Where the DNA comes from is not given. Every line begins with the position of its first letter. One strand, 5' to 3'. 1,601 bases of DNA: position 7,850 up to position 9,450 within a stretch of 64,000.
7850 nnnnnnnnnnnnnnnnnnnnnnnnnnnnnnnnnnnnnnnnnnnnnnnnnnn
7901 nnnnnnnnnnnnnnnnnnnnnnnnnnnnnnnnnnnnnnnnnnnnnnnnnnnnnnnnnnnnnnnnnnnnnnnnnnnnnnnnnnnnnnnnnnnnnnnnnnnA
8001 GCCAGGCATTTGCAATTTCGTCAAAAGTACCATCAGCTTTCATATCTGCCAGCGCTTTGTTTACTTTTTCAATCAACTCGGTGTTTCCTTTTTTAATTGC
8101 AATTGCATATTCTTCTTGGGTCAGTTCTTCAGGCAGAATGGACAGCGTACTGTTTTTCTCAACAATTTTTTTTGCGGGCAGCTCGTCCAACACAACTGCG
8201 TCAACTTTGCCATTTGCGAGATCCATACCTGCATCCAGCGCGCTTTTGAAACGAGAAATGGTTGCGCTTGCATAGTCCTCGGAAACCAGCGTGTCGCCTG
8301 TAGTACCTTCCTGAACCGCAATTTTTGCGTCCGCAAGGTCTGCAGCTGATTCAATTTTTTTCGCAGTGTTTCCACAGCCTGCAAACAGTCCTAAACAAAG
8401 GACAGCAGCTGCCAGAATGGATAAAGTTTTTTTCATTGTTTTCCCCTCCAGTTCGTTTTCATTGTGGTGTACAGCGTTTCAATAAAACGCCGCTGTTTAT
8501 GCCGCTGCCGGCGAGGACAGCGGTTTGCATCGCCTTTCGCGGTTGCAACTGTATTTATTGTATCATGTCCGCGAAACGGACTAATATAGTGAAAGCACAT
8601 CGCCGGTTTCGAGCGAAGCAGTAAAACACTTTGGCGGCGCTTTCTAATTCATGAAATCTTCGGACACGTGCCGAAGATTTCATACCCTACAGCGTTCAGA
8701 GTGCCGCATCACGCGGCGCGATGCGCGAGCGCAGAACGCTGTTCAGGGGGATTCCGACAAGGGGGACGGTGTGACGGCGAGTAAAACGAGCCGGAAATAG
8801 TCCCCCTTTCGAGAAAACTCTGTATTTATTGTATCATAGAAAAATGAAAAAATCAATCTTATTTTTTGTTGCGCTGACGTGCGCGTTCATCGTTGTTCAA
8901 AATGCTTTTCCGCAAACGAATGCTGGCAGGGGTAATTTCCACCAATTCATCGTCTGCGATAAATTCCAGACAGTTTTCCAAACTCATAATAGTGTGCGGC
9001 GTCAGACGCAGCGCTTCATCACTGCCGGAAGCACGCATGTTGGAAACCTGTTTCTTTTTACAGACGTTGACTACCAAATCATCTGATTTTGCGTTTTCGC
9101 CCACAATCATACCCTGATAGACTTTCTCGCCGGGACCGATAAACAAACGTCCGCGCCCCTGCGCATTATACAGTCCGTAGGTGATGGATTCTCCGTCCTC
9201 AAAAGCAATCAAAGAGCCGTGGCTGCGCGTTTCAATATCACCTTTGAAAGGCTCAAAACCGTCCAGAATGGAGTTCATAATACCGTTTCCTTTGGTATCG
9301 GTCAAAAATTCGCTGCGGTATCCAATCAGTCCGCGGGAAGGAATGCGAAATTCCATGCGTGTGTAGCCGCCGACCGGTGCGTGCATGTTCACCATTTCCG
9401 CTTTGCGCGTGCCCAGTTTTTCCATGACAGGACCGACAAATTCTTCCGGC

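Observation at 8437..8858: Unassigned 420-nt structured leader with duplicated promoter-like 18-mers upstream of the amino-acid ABC transporter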

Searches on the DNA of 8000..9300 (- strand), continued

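Call 57: search_with_rna_model(model_id=R1, sources=[L123], max_evalue=1, show_alignments=2)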
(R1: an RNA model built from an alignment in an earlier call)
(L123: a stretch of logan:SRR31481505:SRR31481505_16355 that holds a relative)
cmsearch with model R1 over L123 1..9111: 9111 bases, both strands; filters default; matches with E-value up to 1: 2.
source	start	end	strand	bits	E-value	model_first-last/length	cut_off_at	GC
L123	2950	3106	+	115.3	1.4e-31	1-163/163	no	0.57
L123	3073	3105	-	17.5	0.00024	130-162/163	no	0.45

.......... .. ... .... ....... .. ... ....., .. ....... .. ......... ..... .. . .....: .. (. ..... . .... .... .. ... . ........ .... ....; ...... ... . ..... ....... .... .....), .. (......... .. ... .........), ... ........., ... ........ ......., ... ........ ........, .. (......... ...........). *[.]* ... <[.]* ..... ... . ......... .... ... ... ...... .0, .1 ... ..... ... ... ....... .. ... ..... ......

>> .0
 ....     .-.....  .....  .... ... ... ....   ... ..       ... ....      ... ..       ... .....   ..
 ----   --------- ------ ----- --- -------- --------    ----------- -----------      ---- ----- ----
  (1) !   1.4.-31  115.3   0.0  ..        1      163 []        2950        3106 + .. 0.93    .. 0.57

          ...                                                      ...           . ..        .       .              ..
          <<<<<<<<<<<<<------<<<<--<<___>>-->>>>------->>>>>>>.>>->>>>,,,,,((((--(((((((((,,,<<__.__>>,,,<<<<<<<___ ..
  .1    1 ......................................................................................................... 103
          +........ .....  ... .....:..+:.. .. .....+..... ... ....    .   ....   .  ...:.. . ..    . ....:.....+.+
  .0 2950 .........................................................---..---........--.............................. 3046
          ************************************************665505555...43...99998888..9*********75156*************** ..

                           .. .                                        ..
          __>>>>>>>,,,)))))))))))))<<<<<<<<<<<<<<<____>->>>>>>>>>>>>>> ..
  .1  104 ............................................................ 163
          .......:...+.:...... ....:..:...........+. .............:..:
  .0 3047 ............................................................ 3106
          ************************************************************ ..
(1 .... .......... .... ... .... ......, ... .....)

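Call 65: search_with_rna_model(model_id=R1, sources=[L124, L125], max_evalue=1, show_alignments=1)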
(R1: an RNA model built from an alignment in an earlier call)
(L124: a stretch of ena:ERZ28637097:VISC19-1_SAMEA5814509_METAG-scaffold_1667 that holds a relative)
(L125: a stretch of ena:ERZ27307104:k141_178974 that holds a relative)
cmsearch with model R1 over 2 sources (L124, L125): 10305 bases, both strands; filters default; matches with E-value up to 1: 4.
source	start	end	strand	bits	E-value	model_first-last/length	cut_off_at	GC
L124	775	930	-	135.9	3e-37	1-163/163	no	0.57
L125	775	930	-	135.9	3e-37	1-163/163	no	0.57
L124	776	808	+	22.2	1.3e-05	130-162/163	no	0.42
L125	776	808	+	22.2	1.3e-05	130-162/163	no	0.42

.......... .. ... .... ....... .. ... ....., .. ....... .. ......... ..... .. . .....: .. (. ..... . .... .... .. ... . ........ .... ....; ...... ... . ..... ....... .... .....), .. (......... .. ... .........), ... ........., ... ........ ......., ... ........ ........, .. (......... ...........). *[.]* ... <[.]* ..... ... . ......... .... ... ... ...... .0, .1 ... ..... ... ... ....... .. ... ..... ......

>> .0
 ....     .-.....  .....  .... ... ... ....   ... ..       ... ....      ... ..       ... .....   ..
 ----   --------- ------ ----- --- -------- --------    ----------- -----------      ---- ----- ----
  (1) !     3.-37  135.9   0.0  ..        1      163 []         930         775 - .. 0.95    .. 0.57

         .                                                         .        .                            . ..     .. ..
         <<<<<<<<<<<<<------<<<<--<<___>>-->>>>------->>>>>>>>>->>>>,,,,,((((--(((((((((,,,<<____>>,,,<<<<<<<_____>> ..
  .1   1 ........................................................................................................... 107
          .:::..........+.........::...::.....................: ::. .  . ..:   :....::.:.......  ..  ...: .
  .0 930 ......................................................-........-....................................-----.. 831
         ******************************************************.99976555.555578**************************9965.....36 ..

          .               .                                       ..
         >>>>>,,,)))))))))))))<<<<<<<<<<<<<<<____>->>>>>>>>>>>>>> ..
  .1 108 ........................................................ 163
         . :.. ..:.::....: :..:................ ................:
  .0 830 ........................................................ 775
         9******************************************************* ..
